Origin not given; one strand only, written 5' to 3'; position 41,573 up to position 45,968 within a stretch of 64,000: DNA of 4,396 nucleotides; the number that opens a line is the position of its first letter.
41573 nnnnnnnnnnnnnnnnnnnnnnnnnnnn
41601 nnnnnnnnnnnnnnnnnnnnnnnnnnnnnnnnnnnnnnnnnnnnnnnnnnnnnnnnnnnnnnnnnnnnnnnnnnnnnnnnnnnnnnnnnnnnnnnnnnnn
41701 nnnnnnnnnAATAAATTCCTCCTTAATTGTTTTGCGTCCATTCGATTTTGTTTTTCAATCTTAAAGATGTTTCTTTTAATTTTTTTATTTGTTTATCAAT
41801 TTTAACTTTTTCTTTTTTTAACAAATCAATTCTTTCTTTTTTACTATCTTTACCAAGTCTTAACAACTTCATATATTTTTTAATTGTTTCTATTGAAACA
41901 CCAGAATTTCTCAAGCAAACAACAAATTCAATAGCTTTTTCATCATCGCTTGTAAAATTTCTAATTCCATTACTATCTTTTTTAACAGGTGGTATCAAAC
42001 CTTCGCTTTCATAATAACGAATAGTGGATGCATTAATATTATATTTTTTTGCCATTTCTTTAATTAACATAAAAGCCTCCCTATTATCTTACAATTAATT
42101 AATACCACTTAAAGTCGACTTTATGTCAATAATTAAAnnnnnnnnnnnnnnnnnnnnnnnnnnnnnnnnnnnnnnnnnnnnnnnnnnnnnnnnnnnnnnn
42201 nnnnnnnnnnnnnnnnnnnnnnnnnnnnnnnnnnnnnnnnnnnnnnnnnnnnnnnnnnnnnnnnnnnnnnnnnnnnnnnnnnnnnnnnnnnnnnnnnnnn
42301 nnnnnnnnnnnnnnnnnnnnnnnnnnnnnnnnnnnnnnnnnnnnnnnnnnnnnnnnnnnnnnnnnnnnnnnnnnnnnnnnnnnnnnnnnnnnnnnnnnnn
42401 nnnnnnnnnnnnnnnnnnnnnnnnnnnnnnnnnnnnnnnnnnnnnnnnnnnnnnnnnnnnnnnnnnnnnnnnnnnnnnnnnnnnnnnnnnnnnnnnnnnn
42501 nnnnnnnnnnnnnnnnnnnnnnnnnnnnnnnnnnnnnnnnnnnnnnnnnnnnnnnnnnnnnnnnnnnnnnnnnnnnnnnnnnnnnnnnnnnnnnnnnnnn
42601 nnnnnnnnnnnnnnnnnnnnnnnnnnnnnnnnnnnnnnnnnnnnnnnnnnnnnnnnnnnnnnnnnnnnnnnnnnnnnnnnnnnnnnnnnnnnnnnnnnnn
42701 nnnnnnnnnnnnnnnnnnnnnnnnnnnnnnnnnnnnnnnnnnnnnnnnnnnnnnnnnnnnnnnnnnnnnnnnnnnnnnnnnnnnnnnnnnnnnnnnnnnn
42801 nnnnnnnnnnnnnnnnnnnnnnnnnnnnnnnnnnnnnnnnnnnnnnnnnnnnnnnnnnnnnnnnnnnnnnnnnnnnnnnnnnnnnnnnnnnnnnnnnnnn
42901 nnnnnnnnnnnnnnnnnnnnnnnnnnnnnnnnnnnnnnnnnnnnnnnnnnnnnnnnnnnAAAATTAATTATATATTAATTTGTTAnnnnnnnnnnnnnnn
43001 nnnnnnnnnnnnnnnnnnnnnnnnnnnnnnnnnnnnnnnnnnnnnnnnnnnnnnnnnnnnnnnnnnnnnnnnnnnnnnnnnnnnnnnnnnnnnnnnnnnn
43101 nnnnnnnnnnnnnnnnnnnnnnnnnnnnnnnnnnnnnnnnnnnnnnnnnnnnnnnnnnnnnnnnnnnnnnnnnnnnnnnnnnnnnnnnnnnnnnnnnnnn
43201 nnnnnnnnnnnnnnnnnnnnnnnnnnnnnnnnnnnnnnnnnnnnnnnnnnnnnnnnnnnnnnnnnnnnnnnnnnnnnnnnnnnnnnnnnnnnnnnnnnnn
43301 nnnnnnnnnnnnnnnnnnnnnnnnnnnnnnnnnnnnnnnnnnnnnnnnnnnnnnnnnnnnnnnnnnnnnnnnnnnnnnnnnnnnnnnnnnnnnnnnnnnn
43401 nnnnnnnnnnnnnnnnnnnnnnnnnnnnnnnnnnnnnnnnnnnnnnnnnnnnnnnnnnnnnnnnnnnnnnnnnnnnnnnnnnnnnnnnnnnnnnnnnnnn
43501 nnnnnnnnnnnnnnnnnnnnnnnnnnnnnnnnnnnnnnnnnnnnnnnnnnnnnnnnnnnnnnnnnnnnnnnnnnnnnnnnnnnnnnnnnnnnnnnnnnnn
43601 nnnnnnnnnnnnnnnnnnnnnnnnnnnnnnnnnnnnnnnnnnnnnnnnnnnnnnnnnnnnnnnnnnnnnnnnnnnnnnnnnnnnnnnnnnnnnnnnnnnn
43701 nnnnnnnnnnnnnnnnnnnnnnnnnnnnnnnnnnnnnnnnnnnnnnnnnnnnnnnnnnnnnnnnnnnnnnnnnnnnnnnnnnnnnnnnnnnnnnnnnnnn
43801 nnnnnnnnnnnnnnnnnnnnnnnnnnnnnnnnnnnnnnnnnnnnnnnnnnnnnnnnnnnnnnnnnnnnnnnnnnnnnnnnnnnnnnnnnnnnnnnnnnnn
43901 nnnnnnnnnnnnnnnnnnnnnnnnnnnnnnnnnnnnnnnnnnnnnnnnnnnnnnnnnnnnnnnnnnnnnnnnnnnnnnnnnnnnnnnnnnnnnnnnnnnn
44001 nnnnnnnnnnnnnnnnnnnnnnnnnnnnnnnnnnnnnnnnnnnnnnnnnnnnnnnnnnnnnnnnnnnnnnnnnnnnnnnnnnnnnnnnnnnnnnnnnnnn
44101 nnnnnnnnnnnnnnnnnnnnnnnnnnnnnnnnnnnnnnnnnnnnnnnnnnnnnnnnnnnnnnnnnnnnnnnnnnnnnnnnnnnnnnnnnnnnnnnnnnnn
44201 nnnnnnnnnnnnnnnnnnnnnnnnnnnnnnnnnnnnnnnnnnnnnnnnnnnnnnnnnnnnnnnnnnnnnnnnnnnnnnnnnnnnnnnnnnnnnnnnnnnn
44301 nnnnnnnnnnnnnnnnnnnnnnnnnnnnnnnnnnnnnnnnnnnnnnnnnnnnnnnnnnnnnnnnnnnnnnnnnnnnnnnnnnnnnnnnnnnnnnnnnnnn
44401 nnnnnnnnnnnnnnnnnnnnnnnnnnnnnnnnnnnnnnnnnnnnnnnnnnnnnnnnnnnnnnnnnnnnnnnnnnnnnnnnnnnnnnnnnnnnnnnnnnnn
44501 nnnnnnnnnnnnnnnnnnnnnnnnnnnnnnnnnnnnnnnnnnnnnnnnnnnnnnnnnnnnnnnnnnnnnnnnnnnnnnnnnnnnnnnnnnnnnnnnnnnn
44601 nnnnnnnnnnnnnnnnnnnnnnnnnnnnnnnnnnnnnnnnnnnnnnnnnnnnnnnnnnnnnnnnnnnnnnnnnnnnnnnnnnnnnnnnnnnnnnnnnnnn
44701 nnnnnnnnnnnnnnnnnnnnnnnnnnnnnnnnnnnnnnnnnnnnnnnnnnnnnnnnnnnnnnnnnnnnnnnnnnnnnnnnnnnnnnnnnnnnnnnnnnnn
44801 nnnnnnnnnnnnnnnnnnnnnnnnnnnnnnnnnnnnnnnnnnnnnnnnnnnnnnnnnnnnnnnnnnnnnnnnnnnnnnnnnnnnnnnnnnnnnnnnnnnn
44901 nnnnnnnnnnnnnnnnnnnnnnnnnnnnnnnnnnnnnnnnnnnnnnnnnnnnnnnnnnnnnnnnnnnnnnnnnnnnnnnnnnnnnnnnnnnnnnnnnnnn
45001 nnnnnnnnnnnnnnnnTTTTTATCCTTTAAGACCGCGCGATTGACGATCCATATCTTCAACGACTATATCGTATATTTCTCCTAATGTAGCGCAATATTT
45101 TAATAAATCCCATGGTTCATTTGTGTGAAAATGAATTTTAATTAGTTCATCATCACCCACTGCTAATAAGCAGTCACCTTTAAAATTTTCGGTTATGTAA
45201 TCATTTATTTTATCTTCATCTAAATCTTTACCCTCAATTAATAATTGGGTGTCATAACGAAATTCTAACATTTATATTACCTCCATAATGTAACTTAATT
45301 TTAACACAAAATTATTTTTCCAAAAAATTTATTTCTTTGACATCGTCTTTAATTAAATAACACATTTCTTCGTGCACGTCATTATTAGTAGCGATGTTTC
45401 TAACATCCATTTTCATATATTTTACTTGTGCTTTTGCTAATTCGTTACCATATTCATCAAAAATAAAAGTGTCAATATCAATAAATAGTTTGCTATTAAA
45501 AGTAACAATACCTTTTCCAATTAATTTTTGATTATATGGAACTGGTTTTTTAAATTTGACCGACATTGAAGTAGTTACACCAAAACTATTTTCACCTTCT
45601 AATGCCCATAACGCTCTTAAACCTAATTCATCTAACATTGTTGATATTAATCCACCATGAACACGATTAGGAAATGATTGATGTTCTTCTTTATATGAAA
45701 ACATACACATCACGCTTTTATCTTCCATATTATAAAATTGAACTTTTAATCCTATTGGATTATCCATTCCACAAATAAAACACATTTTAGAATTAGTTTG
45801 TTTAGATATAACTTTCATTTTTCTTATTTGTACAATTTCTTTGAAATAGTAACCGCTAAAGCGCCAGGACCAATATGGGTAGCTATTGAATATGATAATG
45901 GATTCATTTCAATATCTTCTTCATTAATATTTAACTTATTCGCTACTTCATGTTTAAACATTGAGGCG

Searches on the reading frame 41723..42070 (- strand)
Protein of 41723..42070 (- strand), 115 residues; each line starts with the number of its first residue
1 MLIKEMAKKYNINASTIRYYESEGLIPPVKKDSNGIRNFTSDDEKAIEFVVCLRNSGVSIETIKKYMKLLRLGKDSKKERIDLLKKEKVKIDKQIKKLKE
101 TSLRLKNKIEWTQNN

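Call 43: search_protein_families(library=pfam, proteins=[window:41723-42070:-], max_evalue=0.001)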
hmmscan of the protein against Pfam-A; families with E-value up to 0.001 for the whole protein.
window:41723-42070:- (115 aa): 3 families
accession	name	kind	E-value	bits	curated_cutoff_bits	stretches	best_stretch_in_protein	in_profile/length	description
PF13411.12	MerR_1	-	6.4e-18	65.1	21.6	1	1-68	1-67/69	MerR HTH family regulatory protein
PF00376.29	MerR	-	1.3e-14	54.1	28.2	1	3-38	2-37/38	MerR family regulatory protein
PF09278.17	MerR-DNA-bind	-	0.00015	22.8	25.4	1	47-105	4-62/65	MerR, DNA binding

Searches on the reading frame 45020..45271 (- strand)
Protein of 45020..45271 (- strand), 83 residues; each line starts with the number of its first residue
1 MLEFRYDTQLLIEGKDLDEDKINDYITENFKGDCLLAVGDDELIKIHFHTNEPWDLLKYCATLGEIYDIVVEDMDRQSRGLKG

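Call 43: search_protein_families(library=pfam, proteins=[window:45020-45271:-], max_evalue=0.001)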
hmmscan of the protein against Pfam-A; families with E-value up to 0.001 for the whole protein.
window:45020-45271:- (83 aa): 1 family
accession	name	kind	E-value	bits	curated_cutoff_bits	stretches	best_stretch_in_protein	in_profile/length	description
PF21645.3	FakA-like_M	-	2.5e-19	69.3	24.9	1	3-79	1-78/80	Fatty acid kinase subunit A-like, middle domain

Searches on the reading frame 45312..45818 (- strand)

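Call 43: search_protein_families(library=pfam, proteins=[window:45312-45818:-], max_evalue=0.001)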
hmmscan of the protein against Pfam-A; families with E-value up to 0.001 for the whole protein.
window:45312-45818:- (168 aa): 2 families
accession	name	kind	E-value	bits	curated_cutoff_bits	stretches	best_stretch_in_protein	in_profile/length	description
PF03061.28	4HBT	-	2.2e-08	34.7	20.6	1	53-124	4-75/79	Thioesterase superfamily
PF01643.23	Acyl-ACP_TE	-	0.0006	20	23.7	1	62-153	38-128/131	Acyl-ACP thioesterase N-terminal domain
